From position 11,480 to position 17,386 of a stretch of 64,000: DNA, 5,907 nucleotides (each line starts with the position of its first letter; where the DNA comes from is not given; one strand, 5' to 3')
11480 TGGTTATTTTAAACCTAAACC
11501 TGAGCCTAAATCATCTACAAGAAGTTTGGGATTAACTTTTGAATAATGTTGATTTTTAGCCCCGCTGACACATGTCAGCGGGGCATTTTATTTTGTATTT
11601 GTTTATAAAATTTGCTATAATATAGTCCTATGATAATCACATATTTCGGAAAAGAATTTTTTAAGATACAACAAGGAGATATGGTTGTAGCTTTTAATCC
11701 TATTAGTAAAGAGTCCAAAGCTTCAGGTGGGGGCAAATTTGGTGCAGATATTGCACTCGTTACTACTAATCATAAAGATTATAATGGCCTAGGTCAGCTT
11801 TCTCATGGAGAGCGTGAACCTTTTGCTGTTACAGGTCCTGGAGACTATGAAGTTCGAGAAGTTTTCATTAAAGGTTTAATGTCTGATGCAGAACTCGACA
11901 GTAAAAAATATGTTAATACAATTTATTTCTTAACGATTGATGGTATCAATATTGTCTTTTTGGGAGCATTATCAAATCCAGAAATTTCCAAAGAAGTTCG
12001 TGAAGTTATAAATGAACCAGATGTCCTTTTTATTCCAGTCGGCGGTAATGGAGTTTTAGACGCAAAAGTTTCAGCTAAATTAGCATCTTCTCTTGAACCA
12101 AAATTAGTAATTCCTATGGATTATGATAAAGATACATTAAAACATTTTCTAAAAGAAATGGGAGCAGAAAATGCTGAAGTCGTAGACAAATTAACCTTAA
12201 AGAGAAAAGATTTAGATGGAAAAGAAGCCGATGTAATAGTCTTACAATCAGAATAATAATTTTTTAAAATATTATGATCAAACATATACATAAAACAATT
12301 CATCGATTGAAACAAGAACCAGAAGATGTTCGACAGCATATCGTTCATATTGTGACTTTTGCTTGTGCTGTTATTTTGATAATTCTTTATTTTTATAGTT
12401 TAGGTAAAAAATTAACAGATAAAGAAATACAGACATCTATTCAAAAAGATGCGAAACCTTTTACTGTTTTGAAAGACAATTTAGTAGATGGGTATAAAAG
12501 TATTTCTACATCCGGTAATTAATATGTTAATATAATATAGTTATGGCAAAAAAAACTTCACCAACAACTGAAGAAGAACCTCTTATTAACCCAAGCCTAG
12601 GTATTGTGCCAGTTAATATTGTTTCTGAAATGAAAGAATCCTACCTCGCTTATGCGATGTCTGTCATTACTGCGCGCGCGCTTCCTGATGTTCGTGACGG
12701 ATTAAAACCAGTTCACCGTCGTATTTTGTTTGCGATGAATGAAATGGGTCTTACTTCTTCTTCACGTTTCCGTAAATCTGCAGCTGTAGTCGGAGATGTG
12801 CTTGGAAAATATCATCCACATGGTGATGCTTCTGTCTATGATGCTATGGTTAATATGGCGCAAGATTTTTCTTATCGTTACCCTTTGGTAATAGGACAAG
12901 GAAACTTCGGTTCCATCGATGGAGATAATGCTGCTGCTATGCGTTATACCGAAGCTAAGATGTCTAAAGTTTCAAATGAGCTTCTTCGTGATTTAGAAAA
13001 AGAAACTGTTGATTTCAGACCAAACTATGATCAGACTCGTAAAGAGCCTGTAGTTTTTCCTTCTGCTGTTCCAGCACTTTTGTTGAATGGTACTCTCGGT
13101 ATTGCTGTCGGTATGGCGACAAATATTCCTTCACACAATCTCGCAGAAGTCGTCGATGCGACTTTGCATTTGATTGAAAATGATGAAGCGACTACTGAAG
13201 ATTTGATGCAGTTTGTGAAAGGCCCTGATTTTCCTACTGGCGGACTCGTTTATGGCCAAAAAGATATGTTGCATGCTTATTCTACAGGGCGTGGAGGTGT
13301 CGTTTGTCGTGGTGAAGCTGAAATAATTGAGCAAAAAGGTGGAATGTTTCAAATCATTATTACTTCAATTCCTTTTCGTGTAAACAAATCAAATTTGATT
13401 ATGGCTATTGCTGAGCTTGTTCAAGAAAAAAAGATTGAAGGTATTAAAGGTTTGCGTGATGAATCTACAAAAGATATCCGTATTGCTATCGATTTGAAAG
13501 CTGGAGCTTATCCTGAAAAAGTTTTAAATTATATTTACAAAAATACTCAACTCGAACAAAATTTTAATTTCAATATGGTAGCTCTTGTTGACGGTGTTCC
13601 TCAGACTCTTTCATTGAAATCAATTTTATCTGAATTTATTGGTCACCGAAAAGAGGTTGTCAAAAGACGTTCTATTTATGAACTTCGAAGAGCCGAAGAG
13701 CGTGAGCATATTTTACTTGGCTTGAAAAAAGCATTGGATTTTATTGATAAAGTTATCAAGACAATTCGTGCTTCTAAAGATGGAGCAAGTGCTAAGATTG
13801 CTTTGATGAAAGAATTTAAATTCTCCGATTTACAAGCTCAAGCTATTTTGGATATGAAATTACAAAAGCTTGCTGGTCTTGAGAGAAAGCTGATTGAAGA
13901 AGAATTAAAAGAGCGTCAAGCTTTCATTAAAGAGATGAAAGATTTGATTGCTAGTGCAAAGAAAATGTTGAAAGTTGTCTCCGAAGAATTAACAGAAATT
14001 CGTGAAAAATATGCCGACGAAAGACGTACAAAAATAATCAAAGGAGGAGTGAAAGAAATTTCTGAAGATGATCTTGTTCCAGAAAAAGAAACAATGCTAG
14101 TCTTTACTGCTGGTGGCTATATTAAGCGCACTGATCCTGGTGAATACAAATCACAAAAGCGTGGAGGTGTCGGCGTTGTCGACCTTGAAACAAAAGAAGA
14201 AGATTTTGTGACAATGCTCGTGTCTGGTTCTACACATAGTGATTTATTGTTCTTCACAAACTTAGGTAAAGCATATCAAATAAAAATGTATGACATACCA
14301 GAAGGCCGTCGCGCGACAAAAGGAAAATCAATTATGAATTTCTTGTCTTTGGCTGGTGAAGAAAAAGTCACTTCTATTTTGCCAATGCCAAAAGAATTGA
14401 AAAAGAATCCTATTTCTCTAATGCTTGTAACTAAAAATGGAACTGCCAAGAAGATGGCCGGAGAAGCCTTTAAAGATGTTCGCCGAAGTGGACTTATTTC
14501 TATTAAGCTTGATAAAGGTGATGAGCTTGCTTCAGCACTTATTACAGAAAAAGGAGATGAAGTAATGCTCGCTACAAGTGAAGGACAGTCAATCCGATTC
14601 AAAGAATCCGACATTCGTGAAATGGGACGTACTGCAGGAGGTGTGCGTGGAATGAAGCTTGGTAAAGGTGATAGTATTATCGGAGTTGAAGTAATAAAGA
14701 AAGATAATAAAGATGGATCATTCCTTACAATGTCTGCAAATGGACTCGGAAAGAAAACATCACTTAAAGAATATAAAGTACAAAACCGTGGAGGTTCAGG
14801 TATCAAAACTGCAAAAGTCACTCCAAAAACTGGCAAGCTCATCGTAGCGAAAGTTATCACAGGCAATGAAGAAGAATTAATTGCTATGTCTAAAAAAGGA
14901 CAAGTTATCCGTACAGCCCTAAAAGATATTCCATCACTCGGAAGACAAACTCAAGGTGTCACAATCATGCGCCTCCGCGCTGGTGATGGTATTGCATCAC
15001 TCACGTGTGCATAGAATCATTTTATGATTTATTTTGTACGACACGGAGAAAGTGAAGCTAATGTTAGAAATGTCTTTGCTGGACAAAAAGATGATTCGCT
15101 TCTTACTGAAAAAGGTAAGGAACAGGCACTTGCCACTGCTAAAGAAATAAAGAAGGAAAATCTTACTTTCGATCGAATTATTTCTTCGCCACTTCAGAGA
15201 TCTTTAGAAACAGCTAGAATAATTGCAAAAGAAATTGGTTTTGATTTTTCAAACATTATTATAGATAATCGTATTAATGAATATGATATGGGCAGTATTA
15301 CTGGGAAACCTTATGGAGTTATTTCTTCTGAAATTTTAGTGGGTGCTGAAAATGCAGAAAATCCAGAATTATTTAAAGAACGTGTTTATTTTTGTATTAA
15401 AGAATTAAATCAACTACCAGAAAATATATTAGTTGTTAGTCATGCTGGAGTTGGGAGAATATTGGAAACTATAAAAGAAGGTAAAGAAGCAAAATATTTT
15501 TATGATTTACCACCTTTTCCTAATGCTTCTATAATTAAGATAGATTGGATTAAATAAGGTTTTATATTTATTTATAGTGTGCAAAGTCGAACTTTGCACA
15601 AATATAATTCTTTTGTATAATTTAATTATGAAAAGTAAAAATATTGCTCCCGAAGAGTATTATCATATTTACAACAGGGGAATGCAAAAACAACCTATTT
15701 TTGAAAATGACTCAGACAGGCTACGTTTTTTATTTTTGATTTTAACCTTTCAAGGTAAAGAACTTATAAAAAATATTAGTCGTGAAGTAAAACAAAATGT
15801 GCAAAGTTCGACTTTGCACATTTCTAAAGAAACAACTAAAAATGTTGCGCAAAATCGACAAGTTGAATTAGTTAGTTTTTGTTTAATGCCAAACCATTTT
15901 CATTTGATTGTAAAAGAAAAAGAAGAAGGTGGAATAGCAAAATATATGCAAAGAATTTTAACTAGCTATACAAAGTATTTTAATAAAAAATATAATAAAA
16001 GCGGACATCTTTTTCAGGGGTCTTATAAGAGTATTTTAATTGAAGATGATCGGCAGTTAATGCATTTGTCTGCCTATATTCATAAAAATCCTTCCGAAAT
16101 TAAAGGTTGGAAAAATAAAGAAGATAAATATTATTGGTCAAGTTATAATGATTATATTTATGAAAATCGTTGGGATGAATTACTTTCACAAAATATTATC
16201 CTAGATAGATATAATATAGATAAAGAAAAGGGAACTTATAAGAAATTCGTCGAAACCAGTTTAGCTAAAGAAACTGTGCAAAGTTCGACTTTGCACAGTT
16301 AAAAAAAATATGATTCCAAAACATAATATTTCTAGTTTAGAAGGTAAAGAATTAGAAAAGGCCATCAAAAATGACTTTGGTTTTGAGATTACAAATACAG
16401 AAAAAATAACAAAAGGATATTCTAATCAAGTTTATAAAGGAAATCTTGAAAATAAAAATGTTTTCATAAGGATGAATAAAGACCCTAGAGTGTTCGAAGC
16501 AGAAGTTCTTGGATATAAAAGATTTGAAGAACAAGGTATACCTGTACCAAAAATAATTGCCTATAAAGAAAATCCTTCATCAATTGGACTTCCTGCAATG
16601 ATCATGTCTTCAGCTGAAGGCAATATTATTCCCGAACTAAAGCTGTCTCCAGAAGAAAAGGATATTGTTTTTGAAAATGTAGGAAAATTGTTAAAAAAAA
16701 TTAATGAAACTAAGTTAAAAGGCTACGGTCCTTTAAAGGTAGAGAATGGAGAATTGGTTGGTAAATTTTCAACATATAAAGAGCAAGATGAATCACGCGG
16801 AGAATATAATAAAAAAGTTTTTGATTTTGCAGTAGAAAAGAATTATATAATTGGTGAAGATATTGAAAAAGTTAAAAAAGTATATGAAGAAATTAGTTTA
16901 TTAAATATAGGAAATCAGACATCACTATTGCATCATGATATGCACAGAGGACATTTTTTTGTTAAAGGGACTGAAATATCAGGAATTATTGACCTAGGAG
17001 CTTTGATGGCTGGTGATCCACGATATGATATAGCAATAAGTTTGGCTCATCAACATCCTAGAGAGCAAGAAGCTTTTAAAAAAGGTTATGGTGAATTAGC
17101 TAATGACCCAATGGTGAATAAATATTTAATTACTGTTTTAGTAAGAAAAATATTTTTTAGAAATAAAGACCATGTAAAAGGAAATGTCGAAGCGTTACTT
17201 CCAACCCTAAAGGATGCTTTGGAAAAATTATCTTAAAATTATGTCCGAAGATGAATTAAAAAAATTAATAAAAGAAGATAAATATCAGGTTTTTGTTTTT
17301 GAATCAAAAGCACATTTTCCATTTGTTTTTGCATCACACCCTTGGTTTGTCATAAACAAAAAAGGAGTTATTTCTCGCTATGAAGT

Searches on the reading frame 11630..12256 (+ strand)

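Call 68: search_protein_families(library=pfam, proteins=[window:11630-12256:+], max_evalue=0.001)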
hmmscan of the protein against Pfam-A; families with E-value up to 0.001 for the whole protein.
window:11630-12256:+ (208 aa): 1 family
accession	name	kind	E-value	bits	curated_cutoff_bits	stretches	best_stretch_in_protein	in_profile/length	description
PF13483.12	Lactamase_B_3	-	6.9e-25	88.3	24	1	3-163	2-159/160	Beta-lactamase superfamily domain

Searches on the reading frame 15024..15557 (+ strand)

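Call 85: search_protein_families(library=pfam, proteins=[window:15024-15557:+], max_evalue=0.001)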
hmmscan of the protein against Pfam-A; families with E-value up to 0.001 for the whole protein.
window:15024-15557:+ (177 aa): 1 family
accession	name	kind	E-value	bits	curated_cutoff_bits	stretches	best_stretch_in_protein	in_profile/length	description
PF00300.27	His_Phos_1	-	8.8e-31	107.5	21.7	1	2-175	1-181/194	Histidine phosphatase superfamily (branch 1)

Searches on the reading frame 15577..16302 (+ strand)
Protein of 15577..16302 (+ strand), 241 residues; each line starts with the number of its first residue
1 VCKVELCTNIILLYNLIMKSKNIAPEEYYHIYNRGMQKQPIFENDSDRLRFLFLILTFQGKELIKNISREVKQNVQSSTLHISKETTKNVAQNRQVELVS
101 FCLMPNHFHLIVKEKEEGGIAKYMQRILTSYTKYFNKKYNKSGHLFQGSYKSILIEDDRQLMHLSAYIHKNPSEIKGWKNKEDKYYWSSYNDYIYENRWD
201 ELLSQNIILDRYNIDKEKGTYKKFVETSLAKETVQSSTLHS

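Call 85: search_protein_families(library=pfam, proteins=[window:15577-16302:+], max_evalue=0.001)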
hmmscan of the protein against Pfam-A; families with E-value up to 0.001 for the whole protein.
window:15577-16302:+ (241 aa): 1 family
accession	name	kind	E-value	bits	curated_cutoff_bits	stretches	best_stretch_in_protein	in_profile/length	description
PF01797.21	Y1_Tnp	-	3.6e-14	53.4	23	1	81-171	26-121/121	Transposase IS200 like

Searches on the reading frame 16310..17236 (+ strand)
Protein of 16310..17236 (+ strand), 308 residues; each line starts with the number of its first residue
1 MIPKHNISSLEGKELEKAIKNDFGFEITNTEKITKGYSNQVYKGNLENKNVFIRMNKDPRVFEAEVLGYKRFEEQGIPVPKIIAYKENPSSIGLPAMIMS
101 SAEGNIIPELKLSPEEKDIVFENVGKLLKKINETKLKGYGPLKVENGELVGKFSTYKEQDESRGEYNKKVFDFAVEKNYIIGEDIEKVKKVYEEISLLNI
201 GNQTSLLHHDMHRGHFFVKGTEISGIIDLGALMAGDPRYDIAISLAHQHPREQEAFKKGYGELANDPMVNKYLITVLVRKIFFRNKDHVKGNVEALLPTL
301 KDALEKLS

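Call 85: search_protein_families(library=pfam, proteins=[window:16310-17236:+], max_evalue=0.001)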
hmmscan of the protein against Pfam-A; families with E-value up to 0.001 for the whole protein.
window:16310-17236:+ (308 aa): 2 families
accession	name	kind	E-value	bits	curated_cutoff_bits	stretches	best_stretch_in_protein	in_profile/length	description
PF01636.29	APH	-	2.2e-23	83.7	23.2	1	31-261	3-230/239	Phosphotransferase enzyme family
PF03881.20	Fructosamin_kin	-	6e-06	26.1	22.4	0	24-86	16-81/288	Fructosamine kinase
